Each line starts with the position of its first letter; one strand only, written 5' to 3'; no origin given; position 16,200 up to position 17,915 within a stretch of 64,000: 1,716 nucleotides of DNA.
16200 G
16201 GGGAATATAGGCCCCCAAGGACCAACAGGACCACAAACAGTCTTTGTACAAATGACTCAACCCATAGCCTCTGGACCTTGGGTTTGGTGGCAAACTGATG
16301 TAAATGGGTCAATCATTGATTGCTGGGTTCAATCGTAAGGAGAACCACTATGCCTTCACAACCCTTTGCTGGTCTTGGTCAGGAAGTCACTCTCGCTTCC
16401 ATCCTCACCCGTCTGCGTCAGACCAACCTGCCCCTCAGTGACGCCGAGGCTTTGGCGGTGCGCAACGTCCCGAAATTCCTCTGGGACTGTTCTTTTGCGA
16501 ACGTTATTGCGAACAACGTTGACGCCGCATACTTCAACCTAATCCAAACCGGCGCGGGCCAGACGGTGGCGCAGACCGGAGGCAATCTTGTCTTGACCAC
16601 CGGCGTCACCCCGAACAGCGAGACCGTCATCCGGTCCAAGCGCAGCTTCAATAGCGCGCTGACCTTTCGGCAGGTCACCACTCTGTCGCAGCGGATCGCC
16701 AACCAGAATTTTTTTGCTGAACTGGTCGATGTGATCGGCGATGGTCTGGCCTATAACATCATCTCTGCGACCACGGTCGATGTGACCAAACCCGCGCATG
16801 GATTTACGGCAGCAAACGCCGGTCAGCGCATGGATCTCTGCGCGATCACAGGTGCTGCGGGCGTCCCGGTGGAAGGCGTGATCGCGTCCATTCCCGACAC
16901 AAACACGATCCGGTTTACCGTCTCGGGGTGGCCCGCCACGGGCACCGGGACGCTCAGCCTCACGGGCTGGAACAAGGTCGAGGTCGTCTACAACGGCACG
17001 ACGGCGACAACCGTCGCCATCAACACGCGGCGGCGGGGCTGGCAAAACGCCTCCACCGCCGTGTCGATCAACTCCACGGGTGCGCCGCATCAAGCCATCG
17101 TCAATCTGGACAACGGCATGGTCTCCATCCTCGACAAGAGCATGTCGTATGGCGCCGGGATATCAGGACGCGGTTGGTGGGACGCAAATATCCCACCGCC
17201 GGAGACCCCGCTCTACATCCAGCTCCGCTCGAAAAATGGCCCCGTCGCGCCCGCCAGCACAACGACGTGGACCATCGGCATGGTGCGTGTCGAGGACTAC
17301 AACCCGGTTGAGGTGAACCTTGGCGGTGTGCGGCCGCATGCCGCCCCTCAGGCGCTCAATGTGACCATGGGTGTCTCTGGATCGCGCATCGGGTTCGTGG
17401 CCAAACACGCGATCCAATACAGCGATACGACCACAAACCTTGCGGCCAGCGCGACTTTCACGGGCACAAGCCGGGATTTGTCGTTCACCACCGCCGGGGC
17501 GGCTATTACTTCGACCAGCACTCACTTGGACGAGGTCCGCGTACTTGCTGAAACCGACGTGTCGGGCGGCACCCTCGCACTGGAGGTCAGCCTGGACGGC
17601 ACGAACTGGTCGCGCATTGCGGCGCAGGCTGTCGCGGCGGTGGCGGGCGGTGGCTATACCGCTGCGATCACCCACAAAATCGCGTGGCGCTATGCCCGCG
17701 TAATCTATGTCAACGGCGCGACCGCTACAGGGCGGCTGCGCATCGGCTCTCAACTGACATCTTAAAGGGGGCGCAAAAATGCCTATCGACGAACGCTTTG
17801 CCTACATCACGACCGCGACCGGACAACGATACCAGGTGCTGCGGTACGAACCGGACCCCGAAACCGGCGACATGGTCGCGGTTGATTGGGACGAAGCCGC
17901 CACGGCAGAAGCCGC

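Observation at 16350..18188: High-GC allele replacement in the putative receptor-binding gene, with the 3' stump of the displaced native allele left downstream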

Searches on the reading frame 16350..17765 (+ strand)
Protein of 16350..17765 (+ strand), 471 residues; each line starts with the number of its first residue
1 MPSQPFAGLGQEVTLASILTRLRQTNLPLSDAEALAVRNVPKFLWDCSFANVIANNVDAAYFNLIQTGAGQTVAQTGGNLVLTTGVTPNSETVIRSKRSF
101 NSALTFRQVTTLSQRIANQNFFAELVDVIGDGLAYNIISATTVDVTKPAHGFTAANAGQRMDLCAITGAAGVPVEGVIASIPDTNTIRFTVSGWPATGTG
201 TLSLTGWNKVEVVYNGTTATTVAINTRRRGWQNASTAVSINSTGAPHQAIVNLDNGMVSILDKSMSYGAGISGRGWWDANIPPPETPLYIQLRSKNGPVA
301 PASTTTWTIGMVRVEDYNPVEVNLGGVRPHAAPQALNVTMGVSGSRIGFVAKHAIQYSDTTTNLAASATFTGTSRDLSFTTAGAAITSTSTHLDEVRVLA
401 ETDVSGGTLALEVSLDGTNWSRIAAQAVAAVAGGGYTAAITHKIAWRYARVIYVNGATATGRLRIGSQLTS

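Call 7: search_protein_families(library=pfam, proteins=[window:16350-17765:+], max_evalue=0.01)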
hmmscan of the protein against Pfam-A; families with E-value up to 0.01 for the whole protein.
window:16350-17765:+ (471 aa): 0 families

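Call 8: search_protein_families(library=phrogs, proteins=[window:16350-17765:+], max_evalue=0.01)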
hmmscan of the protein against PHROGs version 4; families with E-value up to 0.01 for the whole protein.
window:16350-17765:+ (471 aa): 0 families

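Call 9: search_dna_similar(query=window:16350-17762:+, collection=phages, mode=protein, max_rows=40, max_evalue=0.001)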
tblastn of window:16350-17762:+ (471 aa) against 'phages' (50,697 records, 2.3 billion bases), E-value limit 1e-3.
Records with a match: 2; places in all: 2; records where one place covers at least 80% of the query: 0.
Best place of each record, by identity: <60% 2.
By first word of the organism name: Microcystis 2.
By host as written in the record: Microcystis aeruginosa 1; - 1.
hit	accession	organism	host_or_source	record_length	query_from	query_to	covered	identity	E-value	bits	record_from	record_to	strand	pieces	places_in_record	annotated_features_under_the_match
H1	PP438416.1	Microcystis phage Mae-JY24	Microcystis aeruginosa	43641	28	329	64%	40.5%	9e-42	164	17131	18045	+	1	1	hypothetical protein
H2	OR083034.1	Microcystis phage Mwe-Yong1318-1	Microcystis wesenbergii FACHB-1318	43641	113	329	46%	43.6%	2e-39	158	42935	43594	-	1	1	similar to hypothetical protein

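Call 11: find_homologous_proteins(query=window:16350-17762:+)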
Query window:16350-17762:+ (471 aa): 842 proteins with E <= 0.001 among 8000 candidates; the best 120 are listed.
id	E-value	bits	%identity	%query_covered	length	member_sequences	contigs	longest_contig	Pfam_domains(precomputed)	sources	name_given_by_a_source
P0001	0.0e+0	1022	100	100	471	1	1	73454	-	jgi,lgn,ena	-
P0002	6.9e-144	498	55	98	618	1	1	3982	-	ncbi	-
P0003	6.7e-143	495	55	98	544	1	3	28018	-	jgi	-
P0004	4.9e-142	492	54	98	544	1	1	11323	-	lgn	-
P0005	1.0e-139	484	54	94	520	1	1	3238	-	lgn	-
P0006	7.5e-137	475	53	98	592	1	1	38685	-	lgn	-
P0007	9.0e-137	475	53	97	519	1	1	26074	-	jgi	-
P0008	6.6e-135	469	53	98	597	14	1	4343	-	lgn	-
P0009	4.1e-134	466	52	98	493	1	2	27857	-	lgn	-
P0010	3.4e-133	463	52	94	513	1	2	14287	-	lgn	-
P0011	1.0e-132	461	50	100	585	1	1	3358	-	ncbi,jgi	jgi:hypothetical protein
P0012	2.4e-132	460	53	94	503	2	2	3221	-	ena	-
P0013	1.1e-129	451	50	98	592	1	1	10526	-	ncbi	-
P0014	2.6e-127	444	49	96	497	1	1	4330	-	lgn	-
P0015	4.1e-127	443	52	94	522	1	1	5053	-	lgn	-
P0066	2.9e-102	361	53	75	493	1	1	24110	-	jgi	jgi:hypothetical protein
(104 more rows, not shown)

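Call 13: find_encoding_contigs(protein=P0001, flank=10000, max_places=6)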
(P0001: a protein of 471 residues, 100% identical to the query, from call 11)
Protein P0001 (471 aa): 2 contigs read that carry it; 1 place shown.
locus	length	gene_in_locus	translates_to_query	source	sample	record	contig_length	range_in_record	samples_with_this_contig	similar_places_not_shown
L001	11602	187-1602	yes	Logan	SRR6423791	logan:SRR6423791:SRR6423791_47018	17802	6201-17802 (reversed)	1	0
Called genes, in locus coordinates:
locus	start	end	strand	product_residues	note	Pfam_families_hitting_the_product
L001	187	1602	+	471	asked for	-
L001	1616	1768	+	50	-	-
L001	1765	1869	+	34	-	-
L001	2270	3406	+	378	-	-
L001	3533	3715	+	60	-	-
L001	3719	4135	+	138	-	PF25682:Phage_VG64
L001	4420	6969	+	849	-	-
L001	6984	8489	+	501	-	PF26926:Phage_T4_rIIB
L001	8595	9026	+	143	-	-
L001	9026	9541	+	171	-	PF13392:HNH_3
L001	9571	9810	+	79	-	-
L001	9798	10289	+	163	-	-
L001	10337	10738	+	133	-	-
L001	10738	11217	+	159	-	PF07463:NUMOD4, PF13392:HNH_3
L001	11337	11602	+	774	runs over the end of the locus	PF00317:Ribonuc_red_lgN, PF02867:Ribonuc_red_lgC, PF12637:TSCPD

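Call 18: get_annotated_region(hit=H1, flank=9000)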
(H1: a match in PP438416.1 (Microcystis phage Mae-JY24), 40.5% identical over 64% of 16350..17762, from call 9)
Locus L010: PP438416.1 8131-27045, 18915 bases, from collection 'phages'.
description: Microcystis phage Mae-JY24, complete genome.
organism: Microcystis phage Mae-JY24 (NCBI taxid 3128139)
taxonomy: Viruses; Duplodnaviria; Heunggongvirae; Uroviricota; Caudoviricetes
host: Microcystis aeruginosa; source: China; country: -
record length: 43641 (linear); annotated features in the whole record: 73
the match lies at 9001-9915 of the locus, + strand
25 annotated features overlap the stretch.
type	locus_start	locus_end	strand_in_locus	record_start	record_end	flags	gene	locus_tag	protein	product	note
CDS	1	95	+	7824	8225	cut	-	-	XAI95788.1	hypothetical protein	-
CDS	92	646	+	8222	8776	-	-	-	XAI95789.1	hypothetical protein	-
CDS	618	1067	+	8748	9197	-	-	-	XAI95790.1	hypothetical protein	-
CDS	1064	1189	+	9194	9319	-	-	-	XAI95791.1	hypothetical protein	-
CDS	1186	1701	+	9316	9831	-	-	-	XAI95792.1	hypothetical protein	-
CDS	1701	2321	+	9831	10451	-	-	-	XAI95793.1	hypothetical protein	-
CDS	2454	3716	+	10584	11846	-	-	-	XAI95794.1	hypothetical protein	-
CDS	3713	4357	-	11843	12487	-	-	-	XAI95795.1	hypothetical protein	-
CDS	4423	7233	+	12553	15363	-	-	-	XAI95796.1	hypothetical protein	-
CDS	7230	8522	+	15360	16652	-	-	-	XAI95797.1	hypothetical protein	-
CDS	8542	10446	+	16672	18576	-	-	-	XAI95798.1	hypothetical protein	-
CDS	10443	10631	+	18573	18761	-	-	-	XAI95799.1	hypothetical protein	-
CDS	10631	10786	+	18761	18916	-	-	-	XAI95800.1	hypothetical protein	-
CDS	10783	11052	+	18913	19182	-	-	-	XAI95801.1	hypothetical protein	-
CDS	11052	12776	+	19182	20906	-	-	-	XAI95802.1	hypothetical protein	-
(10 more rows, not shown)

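Call 19: find_encoding_contigs(protein=P0003, flank=8000, max_places=2)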
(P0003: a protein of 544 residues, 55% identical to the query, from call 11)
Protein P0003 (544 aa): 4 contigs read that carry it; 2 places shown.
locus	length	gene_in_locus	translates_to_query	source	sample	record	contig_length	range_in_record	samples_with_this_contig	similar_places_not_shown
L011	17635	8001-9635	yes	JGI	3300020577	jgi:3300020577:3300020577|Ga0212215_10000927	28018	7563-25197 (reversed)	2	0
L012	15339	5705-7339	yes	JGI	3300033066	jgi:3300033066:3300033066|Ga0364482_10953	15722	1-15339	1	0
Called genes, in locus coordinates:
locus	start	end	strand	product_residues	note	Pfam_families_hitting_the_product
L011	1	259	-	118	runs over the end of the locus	-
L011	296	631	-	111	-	-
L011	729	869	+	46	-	-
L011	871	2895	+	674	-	PF09250:Prim-Pol, PF08707:PriCT_2, PF13148:DUF3987 (weak)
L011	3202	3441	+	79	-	-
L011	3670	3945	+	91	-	PF18932:DUF5681 (weak)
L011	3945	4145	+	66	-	-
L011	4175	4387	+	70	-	-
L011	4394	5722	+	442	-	-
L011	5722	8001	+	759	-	-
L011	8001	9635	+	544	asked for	-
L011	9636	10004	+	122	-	-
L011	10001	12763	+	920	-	PF12831:FAD_oxidored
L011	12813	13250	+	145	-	-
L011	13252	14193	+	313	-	-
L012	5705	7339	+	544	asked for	-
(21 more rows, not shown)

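Call 20: find_encoding_contigs(protein=P0006, flank=8000, max_places=2)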
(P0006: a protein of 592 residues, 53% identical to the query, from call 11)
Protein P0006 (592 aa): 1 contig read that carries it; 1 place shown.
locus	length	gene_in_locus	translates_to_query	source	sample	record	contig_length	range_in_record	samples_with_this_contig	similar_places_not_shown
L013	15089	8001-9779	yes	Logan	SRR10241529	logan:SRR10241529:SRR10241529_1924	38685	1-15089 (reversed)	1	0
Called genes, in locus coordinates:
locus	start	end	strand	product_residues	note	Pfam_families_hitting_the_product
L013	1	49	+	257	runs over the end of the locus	-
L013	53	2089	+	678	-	-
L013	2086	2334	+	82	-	-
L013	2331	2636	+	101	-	-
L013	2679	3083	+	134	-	-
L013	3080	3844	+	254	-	-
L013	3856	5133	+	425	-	-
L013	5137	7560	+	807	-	PF00959:Phage_lysozyme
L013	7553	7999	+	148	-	-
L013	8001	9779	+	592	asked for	-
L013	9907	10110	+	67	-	-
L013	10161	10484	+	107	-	-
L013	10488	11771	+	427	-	-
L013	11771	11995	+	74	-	-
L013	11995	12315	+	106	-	-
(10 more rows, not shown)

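Call 23: find_related_loci(query=A1, collection=viral_contigs, flank=6000)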
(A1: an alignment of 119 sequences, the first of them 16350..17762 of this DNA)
Query A1 (471 aa) in viral_contigs; peptide patterns used: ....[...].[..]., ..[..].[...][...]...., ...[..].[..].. (x = any residue, [..] = any of these).
475 stretches matched a pattern; 394 encode a relative of the query (tblastn E <= 1e-3); the best 80 are kept; 80 distinct loci.
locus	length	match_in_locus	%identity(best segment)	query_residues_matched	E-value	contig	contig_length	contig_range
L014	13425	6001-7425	55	8-467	2e-153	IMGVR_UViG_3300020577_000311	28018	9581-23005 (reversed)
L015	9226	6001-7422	53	12-469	5e-147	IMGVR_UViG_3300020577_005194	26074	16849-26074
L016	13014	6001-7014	58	8-345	2e-121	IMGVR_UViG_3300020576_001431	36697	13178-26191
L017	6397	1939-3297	47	25-469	4e-118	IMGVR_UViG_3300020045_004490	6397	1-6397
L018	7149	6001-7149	54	8-371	8e-114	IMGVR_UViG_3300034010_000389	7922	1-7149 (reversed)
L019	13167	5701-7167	44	7-467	2e-106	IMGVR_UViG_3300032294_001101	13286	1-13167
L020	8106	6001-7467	44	7-467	1e-106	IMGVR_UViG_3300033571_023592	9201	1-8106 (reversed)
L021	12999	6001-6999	54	6-342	2e-105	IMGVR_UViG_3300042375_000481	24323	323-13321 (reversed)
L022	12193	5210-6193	52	11-338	3e-104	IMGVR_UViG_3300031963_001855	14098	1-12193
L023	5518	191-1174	52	11-338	3e-104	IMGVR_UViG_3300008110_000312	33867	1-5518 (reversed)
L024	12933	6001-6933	53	26-338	6e-103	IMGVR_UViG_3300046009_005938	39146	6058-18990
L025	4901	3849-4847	54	6-342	7e-103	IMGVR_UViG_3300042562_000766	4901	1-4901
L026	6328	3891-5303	45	16-469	1e-101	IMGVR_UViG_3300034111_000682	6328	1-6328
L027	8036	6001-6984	52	11-338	4e-101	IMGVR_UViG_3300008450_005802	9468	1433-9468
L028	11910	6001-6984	52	11-338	5e-101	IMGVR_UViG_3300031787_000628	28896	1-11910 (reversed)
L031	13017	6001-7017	53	1-342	2e-104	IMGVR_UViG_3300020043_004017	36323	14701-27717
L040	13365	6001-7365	42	27-467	1e-80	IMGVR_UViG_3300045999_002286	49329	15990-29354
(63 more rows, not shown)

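Call 34: predict_structure(alignment_id=A1)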
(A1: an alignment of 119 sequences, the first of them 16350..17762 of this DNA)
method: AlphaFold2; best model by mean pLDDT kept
length: 471 residues; sequences in the alignment: 119
mean_pLDDT: 83.7   pTM: 0.65
mean pLDDT of the five models: 83.7, 83.4, 82.3, 81.3, 75.6
residues with pLDDT >= 90: 267; 70-90: 108; 50-70: 47; < 50: 49
segments of 3 or more residues with pLDDT < 50: 1-10, 325-335, 337-352, 380-390
pLDDT, mean of each block of 10 residues (from residue 1): 44 63 60 58 89 96 97 96 95 97 92 86 97 97 98 98 93 95 98 96 98 80 94 90 82 91 86 91 95 94 93 85 47 45 42 69 85 75 46 80 91 91 93 89 86 88 86 68
secondary structure, 60 per line:
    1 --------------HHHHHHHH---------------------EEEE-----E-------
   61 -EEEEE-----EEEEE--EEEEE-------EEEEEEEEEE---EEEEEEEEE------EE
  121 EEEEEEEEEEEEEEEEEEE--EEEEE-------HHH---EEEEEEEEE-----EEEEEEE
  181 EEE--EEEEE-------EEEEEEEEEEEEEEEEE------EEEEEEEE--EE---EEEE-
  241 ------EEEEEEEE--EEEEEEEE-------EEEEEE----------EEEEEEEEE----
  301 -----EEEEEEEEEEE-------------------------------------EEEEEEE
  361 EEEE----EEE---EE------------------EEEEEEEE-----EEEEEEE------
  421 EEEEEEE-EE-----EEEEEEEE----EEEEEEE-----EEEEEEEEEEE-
elements in order: H15-22 E44-47 E62-66 E72-76 E79-83 E91-100 E104-112 E119-139 E142-146 E160-168 E174-183 E186-190 E198-214 E221-228 E236-239 E247-254 E257-264 E272-277 E288-296 E306-316 E354-364 E369-371 E395-402 E408-414 E421-427 E436-443 E448-454 E460-470

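Call 37: fold_search(model_id=the predicted structure, library=pdb)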
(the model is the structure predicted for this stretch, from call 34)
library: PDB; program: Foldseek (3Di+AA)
matches with E <= 10: 1717; with E <= 0.001: 167
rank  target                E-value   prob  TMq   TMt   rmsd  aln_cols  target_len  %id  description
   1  1gbg                  3.4e-07  1.00  0.33  0.68   4.8       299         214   12  BACILLUS LICHENIFORMIS BETA-GLUCANASE (released 1995-12-07)
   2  1u0a_A                3.6e-07  1.00  0.33  0.68   4.7       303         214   14  Crystal structure of the engineered beta-1,3-1,4-endoglucanase H(A16-M) in complex with beta-glucan tetrasaccharide (released 2005-09-06)
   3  3o5s                  5.5e-07  1.00  0.33  0.68   4.7       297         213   12  Crystal Structure of the endo-beta-1,3-1,4 glucanase from Bacillus subtilis (strain 168) (released 2011-07-13)
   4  3i4i_A                6.7e-07  1.00  0.33  0.67   6.0       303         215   10  Crystal structure of a prokaryotic beta-1,3-1,4-glucanase (lichenase) derived from a mouse hindgut metagenome (released 2010-07-21)
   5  3i4i_B                1.0e-06  1.00  0.34  0.70   4.6       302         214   10  Crystal structure of a prokaryotic beta-1,3-1,4-glucanase (lichenase) derived from a mouse hindgut metagenome (released 2010-07-21)
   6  6t2o_BBB              2.2e-06  1.00  0.34  0.62   5.7       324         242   11  Prominent members of the human gut microbiota express endo-acting O-glycanases to initiate mucin breakdown (released 2020-07-08)
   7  3wvj_B                2.8e-06  1.00  0.31  0.62   5.8       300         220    9  The crystal structure of native glycosidic hydrolase (released 2015-06-24)
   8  6t2s_AAA              4.5e-06  1.00  0.34  0.61   5.6       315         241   11  Prominent members of the human gut microbiota express endo-acting O-glycanases to initiate mucin breakdown (released 2020-07-08)
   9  1f9k_A                4.7e-06  1.00  0.33  0.60   5.7       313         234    9  WINGED BEAN ACIDIC LECTIN COMPLEXED WITH METHYL-ALPHA-D-GALACTOSE (released 2001-07-11)
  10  1byh_A                6.0e-06  1.00  0.33  0.67   5.2       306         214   12  MOLECULAR AND ACTIVE-SITE STRUCTURE OF A BACILLUS (1-3,1-4)-BETA-GLUCANASE (released 1993-10-31)
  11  1gz9_A                6.6e-06  1.00  0.30  0.54   8.0       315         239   10  High-Resolution Crystal Structure of Erythrina cristagalli Lectin in Complex with 2'-alpha-L-Fucosyllactose (released 2002-06-21)
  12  6t2p_BBB              7.3e-06  1.00  0.34  0.62   5.5       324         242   10  Prominent members of the human gut microbiota express endo-acting O-glycanases to initiate mucin breakdown (released 2020-07-08)
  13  3d6e_A                8.5e-06  1.00  0.30  0.72   6.8       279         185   10  Crystal structure of the engineered 1,3-1,4-beta-glucanase protein from Bacillus licheniformis (released 2009-05-19)
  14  8va4                  8.5e-06  1.00  0.29  0.53  10.6       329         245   12  Crystal structure of CapGH16_3 enzyme retrieved from capybara gut metagenome (released 2024-10-23)
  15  1mac_A                9.3e-06  1.00  0.33  0.69   5.8       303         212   11  CRYSTAL STRUCTURE AND SITE-DIRECTED MUTAGENESIS OF BACILLUS MACERANS ENDO-1,3-1,4-BETA-GLUCANASE (released 1995-02-27)
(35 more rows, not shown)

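Call 38: fold_search(model_id=the predicted structure, library=viral)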
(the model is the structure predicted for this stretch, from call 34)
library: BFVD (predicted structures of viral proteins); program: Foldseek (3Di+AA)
matches with E <= 10: 1730; with E <= 0.001: 155
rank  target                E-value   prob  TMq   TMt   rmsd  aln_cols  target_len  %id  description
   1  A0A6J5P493            1.8e-38  1.00  0.63  0.52   8.2       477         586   31  Uncharacterized protein (Fragment) [uncultured Caudovirales phage]
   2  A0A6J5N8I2            2.0e-36  1.00  0.62  0.52  13.5       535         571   30  Uncharacterized protein [uncultured Caudovirales phage]
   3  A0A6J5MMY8            3.5e-30  1.00  0.61  0.49  12.6       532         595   24  Ig-like domain-containing protein [uncultured Caudovirales phage]
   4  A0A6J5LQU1            7.3e-17  1.00  0.46  0.25  12.7       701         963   13  Uncharacterized protein [uncultured Caudovirales phage]
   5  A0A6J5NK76            1.2e-16  1.00  0.25  0.30  21.4       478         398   21  Uncharacterized protein [uncultured Caudovirales phage]
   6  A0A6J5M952            2.7e-16  1.00  0.26  0.25  25.3       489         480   19  Uncharacterized protein [uncultured Caudovirales phage]
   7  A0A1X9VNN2            7.5e-11  1.00  0.30  0.27  31.4       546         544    8  Uncharacterized protein [Mimivirus AB-566-O17]
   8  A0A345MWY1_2          2.1e-10  1.00  0.32  0.13  23.9       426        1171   15  (no name in the UniProt tables at hand)
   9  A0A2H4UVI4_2          2.7e-10  1.00  0.31  0.12  35.6       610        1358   11  Membrane associated protein [Bodo saltans virus]
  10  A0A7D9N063            1.4e-09  1.00  0.34  0.39  28.7       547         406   10  (no name in the UniProt tables at hand)
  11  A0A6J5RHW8            2.5e-09  1.00  0.18  0.07  32.1       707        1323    9  Uncharacterized protein [uncultured Caudovirales phage]
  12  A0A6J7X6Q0            4.3e-09  1.00  0.32  0.26  26.4       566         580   10  Uncharacterized protein [uncultured Caudovirales phage]
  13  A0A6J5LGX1            7.0e-09  1.00  0.20  0.13  26.5       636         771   12  Uncharacterized protein [uncultured Caudovirales phage]
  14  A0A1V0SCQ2            1.2e-08  1.00  0.25  0.12  14.0       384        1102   12  Collagen triple helix repeat motif-containing protein [Indivirus ILV1]
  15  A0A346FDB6            1.3e-08  1.00  0.22  0.44   9.8       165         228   32  Uncharacterized protein [Sphingomonas phage Scott]
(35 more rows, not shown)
